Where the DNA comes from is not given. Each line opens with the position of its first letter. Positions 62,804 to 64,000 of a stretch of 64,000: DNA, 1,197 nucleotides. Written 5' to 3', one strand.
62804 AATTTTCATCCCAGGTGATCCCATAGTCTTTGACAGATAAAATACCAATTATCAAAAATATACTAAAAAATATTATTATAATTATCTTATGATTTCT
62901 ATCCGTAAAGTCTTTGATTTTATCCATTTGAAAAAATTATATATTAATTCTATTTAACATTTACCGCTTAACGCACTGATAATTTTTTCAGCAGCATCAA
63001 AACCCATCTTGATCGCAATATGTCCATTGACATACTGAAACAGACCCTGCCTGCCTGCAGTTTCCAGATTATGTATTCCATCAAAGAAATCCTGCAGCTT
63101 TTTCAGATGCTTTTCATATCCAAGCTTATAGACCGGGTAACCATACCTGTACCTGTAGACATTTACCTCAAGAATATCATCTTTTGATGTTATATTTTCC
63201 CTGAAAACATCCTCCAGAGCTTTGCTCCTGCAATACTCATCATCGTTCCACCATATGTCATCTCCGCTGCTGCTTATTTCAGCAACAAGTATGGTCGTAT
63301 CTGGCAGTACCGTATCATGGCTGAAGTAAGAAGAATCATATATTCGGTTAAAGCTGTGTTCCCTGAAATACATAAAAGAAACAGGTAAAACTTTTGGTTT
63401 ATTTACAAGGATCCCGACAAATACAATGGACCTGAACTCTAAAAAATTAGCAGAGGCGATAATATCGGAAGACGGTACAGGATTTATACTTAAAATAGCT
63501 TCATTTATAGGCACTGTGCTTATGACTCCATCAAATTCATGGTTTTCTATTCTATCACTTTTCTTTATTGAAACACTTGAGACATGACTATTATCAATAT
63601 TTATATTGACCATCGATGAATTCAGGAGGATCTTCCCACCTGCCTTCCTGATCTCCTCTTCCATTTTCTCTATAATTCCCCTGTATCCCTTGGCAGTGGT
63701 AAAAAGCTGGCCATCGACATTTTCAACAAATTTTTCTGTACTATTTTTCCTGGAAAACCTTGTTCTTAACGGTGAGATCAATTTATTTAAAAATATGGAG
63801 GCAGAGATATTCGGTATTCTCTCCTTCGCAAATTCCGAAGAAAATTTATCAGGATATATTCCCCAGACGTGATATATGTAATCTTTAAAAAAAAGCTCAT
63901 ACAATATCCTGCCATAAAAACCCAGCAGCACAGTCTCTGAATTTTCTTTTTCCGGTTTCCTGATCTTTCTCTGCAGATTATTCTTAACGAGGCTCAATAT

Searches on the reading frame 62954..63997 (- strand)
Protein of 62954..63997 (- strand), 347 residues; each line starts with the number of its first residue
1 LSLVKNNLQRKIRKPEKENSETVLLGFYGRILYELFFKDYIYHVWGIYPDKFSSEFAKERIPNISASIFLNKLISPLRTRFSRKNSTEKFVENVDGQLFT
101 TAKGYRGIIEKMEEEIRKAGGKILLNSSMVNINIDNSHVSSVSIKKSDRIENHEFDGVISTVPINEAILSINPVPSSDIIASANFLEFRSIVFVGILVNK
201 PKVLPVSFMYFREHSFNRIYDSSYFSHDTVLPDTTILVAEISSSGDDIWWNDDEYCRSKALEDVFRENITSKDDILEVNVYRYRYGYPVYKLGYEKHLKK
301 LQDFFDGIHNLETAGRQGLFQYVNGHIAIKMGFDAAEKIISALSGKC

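Call 3: search_protein_families(library=pfam, proteins=[window:62954-63997:-])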
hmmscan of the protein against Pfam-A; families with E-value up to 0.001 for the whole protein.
window:62954-63997:- (347 aa): 1 family
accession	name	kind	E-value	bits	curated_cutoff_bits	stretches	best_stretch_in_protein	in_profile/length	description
PF01593.30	Amino_oxidase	-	4e-06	26.8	19.8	1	90-202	188-295/443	Flavin containing amine oxidoreductase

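Call 79: search_protein_families(library=ncbifam, proteins=[window:62954-63997:-], max_evalue=0.00001)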
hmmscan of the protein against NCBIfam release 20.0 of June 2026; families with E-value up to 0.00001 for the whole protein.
window:62954-63997:- (347 aa): 6 families
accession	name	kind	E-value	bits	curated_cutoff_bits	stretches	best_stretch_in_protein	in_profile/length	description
NF005548.0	PRK07208.1-4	equivalog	4.1e-42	144.4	389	1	8-341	121-452/488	hypothetical protein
NF005547.0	PRK07208.1-3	equivalog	1.6e-39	135.9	380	1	2-340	120-442/465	hypothetical protein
NF005546.0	PRK07208.1-2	equivalog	2.3e-38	132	418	1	12-342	158-505/527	hypothetical protein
NF005545.0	PRK07208.1-1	equivalog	7.4e-29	100.5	451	1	26-341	144-463/504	hypothetical protein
NF005549.0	PRK07208.1-5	equivalog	1.8e-25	89.4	587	2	9-202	156-355/534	hypothetical protein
NF005560.0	PRK07233.1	equivalog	6.4e-17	61.5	252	1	101-341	194-430/435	hypothetical protein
